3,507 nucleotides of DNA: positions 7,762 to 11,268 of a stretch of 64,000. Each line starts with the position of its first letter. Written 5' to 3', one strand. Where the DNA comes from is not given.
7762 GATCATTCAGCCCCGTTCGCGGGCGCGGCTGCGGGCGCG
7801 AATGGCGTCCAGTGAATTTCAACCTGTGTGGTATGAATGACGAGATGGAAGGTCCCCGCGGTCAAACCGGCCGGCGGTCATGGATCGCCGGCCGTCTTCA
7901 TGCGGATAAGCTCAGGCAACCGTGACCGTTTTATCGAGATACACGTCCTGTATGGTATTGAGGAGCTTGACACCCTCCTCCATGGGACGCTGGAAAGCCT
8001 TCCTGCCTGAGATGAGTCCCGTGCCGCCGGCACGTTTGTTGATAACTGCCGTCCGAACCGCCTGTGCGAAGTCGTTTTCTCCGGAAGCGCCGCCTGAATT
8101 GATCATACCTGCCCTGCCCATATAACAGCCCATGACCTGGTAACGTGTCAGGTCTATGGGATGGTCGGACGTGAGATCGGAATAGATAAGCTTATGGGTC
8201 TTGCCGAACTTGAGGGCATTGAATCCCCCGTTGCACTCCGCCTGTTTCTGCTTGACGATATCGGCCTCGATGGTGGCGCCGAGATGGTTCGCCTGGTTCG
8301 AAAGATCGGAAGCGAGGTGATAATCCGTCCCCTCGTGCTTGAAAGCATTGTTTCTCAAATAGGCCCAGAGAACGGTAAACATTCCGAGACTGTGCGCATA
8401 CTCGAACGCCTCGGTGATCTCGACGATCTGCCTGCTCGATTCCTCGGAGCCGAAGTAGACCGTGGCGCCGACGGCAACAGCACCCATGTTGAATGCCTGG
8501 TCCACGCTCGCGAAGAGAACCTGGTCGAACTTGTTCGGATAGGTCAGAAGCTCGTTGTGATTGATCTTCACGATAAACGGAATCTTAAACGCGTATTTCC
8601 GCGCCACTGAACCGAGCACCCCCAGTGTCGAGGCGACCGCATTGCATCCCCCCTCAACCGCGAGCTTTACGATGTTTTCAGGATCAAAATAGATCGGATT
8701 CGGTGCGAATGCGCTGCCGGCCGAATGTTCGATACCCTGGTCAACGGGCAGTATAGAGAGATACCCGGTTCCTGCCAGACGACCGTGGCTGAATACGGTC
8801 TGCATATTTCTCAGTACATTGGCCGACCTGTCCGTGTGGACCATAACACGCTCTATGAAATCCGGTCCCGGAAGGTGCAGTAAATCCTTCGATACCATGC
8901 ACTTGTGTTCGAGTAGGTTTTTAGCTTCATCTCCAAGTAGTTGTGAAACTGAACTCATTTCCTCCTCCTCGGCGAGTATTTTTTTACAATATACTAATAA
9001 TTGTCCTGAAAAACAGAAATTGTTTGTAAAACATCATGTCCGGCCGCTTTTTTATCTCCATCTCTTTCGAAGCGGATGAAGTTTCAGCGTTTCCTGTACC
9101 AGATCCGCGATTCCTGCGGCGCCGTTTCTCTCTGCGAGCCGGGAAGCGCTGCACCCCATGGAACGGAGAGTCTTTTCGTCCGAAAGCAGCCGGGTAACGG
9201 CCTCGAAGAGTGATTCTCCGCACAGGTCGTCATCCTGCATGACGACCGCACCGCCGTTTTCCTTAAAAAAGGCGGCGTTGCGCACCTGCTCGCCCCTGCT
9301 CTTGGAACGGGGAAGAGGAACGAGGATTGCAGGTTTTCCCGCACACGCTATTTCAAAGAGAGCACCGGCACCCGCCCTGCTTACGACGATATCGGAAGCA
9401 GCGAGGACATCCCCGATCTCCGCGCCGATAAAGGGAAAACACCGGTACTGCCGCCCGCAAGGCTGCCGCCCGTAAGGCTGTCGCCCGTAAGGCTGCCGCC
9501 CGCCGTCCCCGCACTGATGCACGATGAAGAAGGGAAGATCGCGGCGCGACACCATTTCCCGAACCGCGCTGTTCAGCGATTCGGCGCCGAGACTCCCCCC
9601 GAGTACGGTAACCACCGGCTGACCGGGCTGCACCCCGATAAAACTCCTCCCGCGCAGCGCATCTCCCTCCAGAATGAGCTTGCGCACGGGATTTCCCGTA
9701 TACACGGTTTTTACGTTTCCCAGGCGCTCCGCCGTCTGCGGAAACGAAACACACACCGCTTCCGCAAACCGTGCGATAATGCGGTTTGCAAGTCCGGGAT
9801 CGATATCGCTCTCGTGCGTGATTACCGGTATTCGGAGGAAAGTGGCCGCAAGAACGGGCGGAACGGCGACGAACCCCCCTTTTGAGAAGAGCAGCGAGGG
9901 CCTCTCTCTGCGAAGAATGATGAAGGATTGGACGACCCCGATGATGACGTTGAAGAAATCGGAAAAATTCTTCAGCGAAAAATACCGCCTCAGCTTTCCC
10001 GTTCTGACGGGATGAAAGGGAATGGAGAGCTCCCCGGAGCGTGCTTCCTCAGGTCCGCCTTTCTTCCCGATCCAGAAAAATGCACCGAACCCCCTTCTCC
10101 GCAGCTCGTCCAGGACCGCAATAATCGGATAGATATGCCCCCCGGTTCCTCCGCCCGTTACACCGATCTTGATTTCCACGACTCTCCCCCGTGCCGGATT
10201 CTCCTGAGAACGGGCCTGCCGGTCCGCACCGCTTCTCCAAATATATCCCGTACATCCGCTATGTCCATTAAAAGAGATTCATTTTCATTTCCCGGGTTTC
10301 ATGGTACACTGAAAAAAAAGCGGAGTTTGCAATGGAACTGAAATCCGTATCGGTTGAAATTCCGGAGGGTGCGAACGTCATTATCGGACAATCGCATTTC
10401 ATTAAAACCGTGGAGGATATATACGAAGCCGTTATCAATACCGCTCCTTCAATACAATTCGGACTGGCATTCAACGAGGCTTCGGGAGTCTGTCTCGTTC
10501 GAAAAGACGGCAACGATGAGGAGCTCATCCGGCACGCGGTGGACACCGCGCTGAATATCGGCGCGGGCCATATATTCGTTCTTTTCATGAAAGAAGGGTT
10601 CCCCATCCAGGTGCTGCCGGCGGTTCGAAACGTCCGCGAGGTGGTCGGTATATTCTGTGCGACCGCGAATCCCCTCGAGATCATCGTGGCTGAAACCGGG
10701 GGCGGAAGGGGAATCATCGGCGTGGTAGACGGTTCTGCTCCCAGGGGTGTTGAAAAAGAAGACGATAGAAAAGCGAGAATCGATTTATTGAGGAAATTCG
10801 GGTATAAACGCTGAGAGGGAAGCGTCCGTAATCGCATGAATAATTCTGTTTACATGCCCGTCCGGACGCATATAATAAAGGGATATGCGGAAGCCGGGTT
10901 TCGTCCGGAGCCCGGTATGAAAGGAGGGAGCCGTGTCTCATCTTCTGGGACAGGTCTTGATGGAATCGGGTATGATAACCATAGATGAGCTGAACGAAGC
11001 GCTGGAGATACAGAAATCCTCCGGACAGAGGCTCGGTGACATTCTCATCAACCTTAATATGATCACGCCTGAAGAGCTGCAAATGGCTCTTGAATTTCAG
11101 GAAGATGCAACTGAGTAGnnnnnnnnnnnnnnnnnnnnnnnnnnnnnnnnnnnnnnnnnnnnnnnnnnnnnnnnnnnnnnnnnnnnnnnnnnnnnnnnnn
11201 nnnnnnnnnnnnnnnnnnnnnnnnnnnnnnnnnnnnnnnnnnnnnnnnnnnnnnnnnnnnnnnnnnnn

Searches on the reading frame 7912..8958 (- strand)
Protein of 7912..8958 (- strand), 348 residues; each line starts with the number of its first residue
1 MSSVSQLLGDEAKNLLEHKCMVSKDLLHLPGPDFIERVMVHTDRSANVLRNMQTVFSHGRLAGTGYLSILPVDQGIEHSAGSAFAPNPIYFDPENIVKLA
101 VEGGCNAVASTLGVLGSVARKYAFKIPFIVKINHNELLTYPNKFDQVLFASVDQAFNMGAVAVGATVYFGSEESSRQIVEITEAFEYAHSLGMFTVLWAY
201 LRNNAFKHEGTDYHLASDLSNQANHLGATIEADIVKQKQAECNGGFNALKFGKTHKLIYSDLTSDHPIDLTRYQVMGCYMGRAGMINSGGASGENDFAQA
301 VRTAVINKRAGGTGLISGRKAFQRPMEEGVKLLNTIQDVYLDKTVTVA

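Call 14: search_protein_families(library=pfam, proteins=[window:7912-8958:-], max_evalue=0.001)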
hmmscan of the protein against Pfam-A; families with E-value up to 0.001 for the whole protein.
window:7912-8958:- (348 aa): 1 family
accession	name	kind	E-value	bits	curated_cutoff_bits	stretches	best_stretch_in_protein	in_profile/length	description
PF01791.15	DeoC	-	1.6e-62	211.6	23.8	1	68-324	2-229/229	DeoC/LacD family aldolase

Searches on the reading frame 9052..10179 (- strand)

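Call 3: search_protein_families(library=pfam, proteins=[window:9052-10179:-], max_evalue=0.01)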
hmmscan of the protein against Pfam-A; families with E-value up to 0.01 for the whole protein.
window:9052-10179:- (375 aa): 3 families
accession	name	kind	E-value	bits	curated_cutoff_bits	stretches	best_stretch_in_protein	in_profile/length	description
PF03033.26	Glyco_transf_28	-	2.3e-36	125.4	26.2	1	5-143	1-138/139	Glycosyltransferase family 28 N-terminal domain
PF04101.22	Glyco_tran_28_C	-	3.4e-32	112.2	22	1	189-345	1-154/166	Glycosyltransferase family 28 C-terminal domain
PF13579.12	Glyco_trans_4_4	-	0.00088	20.1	29.7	1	24-153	12-142/158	Glycosyl transferase 4-like domain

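Call 4: search_protein_families(library=ncbifam, proteins=[window:9052-10179:-], max_evalue=0.01)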
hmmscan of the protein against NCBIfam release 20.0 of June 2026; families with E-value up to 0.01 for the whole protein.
window:9052-10179:- (375 aa): 8 families
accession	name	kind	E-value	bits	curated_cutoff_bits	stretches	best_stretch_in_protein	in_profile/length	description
NF009102.0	PRK12446.1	equivalog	3.2e-86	289.4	339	1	4-338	3-329/352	undecaprenyldiphospho-muramoylpentapeptide beta-N-acetylglucosaminyltransferase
TIGR01133.1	murG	equivalog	2.9e-81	273.2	250.25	1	3-360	6-352/353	undecaprenyldiphospho-muramoylpentapeptide beta-N-acetylglucosaminyltransferase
NF010135.0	PRK13609.1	equivalog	6.4e-10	38.5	500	1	183-365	198-369/388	diglucosyl diacylglycerol synthase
TIGR01426.2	MGT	subfamily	1.8e-08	33.8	260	1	257-365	288-391/393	macrolide family glycosyltransferase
NF046028.1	GluronsyltaseWelK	equivalog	4.6e-06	25.9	400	1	79-298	69-268/319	beta-1,4-glucuronosyltransferase WelK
NF041548.1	PssE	equivalog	5.7e-06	26.3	120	1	243-319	41-115/146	PssE/Cps14G family polysaccharide biosynthesis glycosyltransferase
NF033129.1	macro_glyco_Mgt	subfamily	1.5e-05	24.2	700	1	257-365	289-392/393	macrolide-inactivating glycosyltransferase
NF041549.1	PssD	equivalog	5.3e-05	23.6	110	1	70-152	56-141/151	PssD/Cps14F family polysaccharide biosynthesis glycosyltransferase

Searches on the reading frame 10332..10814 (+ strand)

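Call 3: search_protein_families(library=pfam, proteins=[window:10332-10814:+], max_evalue=0.01)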
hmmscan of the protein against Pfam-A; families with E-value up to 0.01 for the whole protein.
window:10332-10814:+ (160 aa): 1 family
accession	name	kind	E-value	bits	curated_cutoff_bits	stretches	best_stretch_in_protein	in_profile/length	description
PF04008.19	Adenosine_kin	-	2.7e-71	238.8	25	1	6-159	1-154/154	Adenosine specific kinase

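Call 4: search_protein_families(library=ncbifam, proteins=[window:10332-10814:+], max_evalue=0.01)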
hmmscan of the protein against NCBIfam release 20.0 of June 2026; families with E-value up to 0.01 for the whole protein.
window:10332-10814:+ (160 aa): 0 families

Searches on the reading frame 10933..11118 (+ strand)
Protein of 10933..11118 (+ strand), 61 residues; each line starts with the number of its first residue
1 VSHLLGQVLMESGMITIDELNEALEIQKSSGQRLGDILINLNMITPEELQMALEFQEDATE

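Call 3: search_protein_families(library=pfam, proteins=[window:10933-11118:+], max_evalue=0.01)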
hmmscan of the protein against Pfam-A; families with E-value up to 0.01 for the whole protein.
window:10933-11118:+ (61 aa): 0 families

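Call 4: search_protein_families(library=ncbifam, proteins=[window:10933-11118:+], max_evalue=0.01)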
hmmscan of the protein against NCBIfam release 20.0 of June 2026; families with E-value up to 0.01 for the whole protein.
window:10933-11118:+ (61 aa): 5 families
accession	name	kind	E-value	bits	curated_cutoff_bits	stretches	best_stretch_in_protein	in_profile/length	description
NF053729.1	c-di-GMP_motif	domain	1e-19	70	38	1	5-56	2-53/53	cyclic di-GMP-binding domain-containing protein, MshE-related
NF012033.0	PRK15489.1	equivalog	1.3e-08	33.5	537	1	4-58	492-546/703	glycosyl transferase family protein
NF008411.1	PRK11234.1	equivalog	5e-06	25.2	1170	1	4-59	483-537/723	cyclic di-3',5'-guanylate-activated glycosyltransferase NfrB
TIGR03029.1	EpsG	equivalog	5.8e-06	25.7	313.8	1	4-56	4-56/274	chain length determinant protein tyrosine kinase EpsG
NF053606.1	Sta1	subfamily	0.0091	16.1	80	0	7-46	27-66/100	Sta1 family transcriptional regulator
